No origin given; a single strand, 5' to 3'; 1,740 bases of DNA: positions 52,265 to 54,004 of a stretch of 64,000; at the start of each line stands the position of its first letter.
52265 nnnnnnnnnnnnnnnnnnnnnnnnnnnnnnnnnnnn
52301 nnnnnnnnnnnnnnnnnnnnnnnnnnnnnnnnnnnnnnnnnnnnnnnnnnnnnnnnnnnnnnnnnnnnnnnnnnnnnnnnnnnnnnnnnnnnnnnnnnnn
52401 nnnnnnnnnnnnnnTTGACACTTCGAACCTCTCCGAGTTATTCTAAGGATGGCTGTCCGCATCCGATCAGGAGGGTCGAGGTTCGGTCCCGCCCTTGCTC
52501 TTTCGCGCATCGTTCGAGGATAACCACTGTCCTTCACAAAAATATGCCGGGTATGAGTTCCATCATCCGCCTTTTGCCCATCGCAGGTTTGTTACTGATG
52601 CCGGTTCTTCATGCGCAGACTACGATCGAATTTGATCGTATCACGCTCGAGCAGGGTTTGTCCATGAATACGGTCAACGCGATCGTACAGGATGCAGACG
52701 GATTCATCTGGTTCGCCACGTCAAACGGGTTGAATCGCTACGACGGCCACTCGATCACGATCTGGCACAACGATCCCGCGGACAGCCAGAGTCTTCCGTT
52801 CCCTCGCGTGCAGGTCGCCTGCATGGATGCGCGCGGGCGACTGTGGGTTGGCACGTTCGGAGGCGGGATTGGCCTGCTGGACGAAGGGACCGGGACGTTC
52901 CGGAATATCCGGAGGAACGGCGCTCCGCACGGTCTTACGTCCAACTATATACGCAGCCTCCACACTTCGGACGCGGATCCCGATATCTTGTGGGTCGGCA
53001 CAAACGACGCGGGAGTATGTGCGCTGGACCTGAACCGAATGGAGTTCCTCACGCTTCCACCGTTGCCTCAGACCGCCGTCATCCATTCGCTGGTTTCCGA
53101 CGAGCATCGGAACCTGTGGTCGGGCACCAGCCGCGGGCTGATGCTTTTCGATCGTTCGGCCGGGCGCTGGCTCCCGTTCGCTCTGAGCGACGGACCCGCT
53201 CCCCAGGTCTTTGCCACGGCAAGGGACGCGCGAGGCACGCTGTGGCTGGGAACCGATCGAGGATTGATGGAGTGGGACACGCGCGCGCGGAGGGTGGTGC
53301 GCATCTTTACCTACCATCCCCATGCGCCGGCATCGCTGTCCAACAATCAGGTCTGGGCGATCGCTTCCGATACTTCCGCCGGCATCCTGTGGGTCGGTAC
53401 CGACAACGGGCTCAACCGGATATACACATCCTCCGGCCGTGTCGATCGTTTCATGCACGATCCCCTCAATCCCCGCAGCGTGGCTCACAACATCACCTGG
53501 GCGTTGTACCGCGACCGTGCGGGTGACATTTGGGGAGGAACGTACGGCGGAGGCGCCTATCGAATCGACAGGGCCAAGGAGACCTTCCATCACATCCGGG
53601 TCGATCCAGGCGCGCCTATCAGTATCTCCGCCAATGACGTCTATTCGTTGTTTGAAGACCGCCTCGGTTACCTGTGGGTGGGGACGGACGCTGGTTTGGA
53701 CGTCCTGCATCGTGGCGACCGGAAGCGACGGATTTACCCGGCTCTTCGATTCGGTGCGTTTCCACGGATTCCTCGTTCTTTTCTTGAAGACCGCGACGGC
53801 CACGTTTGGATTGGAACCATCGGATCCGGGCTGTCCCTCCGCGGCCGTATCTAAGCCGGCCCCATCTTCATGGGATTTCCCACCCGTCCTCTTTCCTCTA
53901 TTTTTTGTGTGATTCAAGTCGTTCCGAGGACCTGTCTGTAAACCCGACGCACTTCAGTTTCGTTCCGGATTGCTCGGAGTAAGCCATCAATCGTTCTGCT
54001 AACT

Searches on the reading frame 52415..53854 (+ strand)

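Call 72: search_protein_families(library=pfam, proteins=[window:52415-53854:+], max_evalue=0.01)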
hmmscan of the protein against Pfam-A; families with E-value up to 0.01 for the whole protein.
window:52415-53854:+ (479 aa): 3 families
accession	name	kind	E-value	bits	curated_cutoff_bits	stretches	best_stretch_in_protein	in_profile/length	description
PF07494.17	Reg_prop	-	2.8e-39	128.5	20.4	4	404-425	2-23/24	Two component regulator propeller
PF23748.1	Beta-prop_LRRK2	-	8.1e-06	25.5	26.9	0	130-159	274-303/359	LRRK2 beta propeller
PF23754.1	Beta-prop_IP5PC_F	-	0.0024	17.3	27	0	87-156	291-354/392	IP5P C-F beta-propeller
